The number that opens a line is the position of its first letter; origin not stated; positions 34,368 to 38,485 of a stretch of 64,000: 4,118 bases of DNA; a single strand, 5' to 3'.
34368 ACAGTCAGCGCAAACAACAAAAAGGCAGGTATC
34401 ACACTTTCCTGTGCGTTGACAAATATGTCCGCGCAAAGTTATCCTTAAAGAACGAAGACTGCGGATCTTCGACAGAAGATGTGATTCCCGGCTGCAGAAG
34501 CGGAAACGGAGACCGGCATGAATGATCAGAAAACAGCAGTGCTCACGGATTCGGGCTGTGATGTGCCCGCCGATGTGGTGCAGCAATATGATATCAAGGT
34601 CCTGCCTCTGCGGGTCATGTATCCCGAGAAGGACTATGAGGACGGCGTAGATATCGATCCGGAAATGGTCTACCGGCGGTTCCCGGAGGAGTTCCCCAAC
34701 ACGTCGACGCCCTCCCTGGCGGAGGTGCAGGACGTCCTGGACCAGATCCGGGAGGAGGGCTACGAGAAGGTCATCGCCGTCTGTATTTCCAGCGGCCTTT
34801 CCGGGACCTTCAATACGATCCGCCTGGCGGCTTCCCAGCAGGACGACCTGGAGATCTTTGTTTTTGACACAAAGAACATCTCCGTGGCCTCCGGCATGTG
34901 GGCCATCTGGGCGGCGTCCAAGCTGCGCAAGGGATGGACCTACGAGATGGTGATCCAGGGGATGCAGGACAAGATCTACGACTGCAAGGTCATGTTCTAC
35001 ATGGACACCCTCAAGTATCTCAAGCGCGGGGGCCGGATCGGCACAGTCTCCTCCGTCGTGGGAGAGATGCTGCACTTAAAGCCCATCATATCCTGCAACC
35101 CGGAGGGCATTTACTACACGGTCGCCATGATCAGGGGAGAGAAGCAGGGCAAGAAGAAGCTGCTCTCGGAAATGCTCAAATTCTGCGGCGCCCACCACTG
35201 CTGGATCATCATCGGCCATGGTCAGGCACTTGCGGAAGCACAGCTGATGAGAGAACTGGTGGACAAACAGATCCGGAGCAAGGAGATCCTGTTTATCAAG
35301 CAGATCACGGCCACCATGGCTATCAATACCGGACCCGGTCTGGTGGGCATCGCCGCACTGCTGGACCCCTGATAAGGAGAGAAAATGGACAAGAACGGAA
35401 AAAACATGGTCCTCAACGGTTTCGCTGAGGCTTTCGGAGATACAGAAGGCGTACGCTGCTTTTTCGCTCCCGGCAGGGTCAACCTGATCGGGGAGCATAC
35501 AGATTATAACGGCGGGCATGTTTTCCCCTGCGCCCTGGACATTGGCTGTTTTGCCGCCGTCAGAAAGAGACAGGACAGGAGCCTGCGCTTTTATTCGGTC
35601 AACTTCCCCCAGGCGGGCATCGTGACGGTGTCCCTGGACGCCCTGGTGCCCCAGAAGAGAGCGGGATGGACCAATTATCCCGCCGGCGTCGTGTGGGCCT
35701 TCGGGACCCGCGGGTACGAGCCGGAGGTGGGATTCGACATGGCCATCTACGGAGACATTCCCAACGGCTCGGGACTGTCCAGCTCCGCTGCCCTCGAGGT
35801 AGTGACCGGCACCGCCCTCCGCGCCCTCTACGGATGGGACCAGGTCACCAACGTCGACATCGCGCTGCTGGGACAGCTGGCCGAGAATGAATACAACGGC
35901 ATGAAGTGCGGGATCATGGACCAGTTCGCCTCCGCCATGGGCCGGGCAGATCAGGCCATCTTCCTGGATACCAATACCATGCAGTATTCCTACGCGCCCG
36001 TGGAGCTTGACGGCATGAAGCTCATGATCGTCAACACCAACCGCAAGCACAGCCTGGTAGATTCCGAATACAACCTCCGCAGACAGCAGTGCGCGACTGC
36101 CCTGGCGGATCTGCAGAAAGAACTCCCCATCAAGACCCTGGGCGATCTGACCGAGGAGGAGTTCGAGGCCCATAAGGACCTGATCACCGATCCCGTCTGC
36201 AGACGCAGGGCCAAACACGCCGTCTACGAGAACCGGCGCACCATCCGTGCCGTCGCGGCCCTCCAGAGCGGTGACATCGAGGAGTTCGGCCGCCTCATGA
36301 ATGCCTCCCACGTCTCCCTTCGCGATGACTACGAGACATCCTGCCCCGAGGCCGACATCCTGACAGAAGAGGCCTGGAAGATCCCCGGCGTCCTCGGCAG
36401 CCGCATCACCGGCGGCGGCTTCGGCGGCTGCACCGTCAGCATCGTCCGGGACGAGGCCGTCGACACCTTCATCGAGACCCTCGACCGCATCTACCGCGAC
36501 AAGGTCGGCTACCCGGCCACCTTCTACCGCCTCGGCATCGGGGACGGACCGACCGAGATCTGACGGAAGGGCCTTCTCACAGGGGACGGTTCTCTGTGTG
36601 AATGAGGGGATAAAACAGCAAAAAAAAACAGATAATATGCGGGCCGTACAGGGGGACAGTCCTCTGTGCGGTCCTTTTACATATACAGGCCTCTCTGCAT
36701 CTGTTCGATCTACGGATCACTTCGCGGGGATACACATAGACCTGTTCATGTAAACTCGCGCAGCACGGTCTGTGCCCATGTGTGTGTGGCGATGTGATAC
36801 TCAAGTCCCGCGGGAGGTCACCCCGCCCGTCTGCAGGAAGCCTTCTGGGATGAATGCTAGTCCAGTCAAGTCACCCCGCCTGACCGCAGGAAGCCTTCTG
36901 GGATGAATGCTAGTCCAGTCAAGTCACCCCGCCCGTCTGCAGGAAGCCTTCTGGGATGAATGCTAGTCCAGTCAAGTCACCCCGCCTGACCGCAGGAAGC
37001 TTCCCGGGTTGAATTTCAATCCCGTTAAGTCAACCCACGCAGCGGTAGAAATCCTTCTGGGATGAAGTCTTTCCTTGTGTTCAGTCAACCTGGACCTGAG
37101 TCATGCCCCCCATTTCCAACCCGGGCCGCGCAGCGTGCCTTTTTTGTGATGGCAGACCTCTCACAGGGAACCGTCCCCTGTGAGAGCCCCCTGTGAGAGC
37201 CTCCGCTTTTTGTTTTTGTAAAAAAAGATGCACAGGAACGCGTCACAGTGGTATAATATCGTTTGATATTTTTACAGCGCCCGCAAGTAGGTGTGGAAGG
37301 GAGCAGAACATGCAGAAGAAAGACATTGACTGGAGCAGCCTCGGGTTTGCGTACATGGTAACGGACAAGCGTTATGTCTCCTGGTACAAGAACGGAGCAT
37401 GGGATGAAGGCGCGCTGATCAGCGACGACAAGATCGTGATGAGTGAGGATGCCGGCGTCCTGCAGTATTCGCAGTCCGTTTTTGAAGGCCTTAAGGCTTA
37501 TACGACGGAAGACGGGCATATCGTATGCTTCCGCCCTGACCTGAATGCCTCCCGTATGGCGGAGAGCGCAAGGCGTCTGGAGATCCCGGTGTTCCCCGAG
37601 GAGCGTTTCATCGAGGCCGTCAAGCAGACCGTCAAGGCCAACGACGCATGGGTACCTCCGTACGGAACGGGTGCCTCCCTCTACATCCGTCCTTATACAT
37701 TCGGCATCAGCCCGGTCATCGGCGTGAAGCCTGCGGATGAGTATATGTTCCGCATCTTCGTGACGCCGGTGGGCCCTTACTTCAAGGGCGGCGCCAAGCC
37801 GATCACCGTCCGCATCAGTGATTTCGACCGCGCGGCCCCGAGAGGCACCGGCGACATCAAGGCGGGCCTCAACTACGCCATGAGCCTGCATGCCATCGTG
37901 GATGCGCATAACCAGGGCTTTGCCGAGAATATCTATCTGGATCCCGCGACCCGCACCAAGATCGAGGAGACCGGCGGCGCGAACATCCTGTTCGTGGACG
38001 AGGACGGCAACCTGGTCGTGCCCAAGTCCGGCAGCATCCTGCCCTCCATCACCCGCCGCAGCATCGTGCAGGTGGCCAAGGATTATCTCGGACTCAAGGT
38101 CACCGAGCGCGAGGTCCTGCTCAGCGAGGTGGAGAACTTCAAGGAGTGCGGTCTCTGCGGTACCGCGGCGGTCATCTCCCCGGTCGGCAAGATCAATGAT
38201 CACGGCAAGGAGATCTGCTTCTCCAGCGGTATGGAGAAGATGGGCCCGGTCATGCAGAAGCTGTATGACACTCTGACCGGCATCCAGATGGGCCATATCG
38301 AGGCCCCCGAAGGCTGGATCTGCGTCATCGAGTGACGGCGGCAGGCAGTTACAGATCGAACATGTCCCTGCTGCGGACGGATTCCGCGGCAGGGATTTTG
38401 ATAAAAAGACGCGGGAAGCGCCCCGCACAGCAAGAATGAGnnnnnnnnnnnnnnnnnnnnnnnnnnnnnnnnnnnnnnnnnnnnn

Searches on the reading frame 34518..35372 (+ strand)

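Call 8: search_protein_families(library=pfam, proteins=[window:34518-35372:+], max_evalue=0.001)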
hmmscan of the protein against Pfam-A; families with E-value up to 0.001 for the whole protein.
window:34518-35372:+ (284 aa): 1 family
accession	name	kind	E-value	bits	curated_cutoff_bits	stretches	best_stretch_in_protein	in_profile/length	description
PF02645.21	DegV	-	7.9e-69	232.5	27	1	5-281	1-278/280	Uncharacterised protein, DegV family COG1307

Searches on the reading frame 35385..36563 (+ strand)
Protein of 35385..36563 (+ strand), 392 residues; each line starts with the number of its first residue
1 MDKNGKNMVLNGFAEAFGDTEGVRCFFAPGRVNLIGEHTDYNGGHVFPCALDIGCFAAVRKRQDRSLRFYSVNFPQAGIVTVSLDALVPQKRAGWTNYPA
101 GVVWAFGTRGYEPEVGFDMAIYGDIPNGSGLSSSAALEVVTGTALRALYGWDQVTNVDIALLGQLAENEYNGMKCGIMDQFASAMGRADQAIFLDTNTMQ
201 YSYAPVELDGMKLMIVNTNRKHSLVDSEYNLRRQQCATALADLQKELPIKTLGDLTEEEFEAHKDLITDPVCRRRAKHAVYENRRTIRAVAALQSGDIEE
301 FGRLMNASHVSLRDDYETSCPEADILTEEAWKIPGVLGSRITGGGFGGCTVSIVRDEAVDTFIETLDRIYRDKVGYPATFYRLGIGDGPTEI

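Call 8: search_protein_families(library=pfam, proteins=[window:35385-36563:+], max_evalue=0.001)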
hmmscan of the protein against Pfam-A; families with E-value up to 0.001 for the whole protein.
window:35385-36563:+ (392 aa): 3 families
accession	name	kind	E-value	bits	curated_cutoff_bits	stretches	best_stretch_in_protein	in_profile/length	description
PF10509.15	GalKase_gal_bdg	-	1.9e-22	79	23.1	1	12-61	2-49/49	Galactokinase galactose-binding signature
PF00288.32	GHMP_kinases_N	-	5.9e-19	68.5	22.3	1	97-186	1-86/87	GHMP kinases N terminal domain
PF08544.19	GHMP_kinases_C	-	4.9e-12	46.5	21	1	290-368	2-81/85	GHMP kinases C terminal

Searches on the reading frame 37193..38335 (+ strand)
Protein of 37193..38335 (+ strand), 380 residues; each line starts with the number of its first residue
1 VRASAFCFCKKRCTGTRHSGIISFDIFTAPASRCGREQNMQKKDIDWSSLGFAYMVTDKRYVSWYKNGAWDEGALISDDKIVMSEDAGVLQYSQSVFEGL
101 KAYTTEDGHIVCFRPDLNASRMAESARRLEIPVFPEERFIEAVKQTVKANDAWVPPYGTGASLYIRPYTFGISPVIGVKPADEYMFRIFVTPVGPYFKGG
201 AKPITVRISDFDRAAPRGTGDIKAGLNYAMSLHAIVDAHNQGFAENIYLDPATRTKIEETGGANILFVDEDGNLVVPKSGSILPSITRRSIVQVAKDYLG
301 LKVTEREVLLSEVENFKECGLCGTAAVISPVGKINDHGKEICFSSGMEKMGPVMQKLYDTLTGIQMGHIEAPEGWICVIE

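Call 8: search_protein_families(library=pfam, proteins=[window:37193-38335:+], max_evalue=0.001)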
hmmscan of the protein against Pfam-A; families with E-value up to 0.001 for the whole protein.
window:37193-38335:+ (380 aa): 1 family
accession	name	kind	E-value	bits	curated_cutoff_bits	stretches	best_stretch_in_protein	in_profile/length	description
PF01063.24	Aminotran_4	-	9.9e-32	111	28.5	1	96-334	2-223/223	Amino-transferase class IV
